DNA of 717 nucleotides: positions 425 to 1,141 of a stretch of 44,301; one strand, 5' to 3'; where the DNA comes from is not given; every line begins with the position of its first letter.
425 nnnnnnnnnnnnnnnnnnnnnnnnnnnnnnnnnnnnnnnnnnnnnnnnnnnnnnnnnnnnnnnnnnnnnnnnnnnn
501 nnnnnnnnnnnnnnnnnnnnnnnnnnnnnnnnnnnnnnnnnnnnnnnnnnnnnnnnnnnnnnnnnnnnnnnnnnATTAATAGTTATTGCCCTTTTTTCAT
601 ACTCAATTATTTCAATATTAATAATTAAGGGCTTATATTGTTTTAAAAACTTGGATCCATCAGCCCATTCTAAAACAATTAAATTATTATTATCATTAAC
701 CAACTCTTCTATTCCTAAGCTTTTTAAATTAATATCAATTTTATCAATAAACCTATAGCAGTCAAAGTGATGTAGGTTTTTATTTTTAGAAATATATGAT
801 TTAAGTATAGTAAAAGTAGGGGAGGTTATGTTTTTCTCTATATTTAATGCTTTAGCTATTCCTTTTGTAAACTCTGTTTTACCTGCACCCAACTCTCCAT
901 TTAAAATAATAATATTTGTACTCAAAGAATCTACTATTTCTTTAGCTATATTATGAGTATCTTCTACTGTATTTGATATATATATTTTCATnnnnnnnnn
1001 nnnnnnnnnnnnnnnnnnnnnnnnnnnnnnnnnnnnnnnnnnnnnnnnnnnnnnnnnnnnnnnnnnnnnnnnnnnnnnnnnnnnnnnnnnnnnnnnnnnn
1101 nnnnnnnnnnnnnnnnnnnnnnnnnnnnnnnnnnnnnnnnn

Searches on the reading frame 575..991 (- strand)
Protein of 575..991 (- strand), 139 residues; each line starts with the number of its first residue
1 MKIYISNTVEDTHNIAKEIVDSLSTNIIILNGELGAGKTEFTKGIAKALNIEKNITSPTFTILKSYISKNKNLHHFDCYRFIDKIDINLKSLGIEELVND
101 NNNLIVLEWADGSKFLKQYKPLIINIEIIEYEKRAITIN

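Call 75: search_protein_families(library=pfam, proteins=[window:575-991:-])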
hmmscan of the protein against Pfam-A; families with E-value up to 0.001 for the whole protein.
seq(139 aa): 1 family
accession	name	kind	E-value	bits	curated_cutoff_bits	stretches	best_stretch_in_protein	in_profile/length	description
PF02367.23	TsaE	-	9.2e-31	106.9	26.6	1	7-130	2-120/128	Threonylcarbamoyl adenosine biosynthesis protein TsaE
